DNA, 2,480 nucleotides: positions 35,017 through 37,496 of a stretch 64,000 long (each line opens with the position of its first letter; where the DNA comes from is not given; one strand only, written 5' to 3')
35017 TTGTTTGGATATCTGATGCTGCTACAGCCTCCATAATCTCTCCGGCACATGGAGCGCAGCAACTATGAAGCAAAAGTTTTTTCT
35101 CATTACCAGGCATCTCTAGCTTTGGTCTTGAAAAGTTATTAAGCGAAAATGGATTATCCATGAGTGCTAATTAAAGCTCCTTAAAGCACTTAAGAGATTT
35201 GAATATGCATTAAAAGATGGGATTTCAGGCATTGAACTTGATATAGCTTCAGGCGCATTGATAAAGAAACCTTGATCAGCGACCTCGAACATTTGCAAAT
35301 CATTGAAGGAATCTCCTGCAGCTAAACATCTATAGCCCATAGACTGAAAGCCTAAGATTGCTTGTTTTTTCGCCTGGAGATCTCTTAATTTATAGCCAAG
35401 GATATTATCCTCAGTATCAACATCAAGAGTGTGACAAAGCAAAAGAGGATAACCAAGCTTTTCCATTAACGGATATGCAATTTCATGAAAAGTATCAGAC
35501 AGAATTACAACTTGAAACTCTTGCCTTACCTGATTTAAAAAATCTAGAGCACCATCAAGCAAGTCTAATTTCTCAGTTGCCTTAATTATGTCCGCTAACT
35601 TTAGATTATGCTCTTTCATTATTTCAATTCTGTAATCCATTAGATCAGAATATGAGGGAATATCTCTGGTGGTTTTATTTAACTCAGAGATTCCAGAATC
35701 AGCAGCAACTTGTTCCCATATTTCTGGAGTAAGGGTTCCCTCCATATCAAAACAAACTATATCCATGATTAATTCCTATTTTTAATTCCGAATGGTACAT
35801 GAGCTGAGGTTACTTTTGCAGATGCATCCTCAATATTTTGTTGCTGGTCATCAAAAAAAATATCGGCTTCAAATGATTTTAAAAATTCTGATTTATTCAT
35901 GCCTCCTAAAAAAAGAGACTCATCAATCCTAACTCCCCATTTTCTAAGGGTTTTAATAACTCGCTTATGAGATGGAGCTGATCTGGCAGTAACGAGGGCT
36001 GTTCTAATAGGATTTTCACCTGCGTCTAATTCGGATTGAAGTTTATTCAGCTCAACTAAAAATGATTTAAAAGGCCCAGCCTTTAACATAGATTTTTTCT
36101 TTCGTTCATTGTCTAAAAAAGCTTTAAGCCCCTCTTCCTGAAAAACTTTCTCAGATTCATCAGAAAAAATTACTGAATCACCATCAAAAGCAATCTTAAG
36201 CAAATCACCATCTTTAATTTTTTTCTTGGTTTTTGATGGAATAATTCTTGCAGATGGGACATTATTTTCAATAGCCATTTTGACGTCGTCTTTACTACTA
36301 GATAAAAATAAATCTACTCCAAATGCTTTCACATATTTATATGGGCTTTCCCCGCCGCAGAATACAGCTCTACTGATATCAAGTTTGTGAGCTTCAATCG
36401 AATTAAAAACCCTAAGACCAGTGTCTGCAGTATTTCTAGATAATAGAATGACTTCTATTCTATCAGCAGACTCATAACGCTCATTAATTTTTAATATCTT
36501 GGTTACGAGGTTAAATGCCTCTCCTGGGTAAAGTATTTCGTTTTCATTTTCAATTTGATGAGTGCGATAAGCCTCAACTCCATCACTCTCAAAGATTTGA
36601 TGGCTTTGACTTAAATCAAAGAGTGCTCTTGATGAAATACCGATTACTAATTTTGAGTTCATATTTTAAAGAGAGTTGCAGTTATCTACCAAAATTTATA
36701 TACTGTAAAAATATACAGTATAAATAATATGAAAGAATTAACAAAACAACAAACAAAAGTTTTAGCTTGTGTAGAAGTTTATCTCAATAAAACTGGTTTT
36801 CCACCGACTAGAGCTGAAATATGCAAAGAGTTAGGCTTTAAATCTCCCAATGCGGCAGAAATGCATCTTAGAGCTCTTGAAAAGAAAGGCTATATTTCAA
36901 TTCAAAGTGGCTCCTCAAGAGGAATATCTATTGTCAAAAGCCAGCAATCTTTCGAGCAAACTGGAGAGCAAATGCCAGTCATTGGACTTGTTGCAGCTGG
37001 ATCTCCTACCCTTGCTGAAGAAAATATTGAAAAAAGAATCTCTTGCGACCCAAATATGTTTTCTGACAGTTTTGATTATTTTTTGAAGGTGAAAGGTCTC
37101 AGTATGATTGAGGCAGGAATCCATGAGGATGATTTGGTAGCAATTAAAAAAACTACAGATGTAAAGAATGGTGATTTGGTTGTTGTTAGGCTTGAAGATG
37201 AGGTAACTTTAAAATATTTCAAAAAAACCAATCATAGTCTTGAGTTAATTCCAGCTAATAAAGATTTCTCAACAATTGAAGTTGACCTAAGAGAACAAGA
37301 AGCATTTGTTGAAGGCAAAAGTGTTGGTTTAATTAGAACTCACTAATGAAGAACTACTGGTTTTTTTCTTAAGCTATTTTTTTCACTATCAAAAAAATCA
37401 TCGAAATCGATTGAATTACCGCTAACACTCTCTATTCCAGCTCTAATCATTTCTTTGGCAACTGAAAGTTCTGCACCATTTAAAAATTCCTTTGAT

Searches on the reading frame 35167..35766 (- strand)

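Call 57: search_protein_families(library=pfam, max_evalue=0.00001, proteins=[window:35167-35766:-])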
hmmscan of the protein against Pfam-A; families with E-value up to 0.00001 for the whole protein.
window:35167-35766:- (199 aa): 2 families
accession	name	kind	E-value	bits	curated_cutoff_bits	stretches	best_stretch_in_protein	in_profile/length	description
PF00702.32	Hydrolase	-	1.3e-12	48.9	26.4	1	1-164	1-191/191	haloacid dehalogenase-like hydrolase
PF12710.13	HAD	-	1.3e-08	35.9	27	1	5-161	2-189/189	haloacid dehalogenase-like hydrolase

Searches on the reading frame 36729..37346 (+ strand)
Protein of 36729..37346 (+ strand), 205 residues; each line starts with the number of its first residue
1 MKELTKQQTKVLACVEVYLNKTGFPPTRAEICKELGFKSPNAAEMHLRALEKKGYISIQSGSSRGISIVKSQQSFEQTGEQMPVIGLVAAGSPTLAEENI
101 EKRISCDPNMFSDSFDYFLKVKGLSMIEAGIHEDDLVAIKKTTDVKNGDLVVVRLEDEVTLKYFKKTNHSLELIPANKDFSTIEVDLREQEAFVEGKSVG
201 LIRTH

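Call 57: search_protein_families(library=pfam, max_evalue=0.00001, proteins=[window:36729-37346:+])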
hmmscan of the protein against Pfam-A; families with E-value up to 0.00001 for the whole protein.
window:36729-37346:+ (205 aa): 2 families
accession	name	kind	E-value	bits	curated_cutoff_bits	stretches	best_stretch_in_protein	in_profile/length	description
PF00717.28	Peptidase_S24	-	1.6e-29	102.4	23.3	1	83-198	1-115/116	Peptidase S24-like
PF01726.22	LexA_DNA_bind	-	1.4e-24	86.1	23.7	1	1-65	1-65/65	LexA DNA binding domain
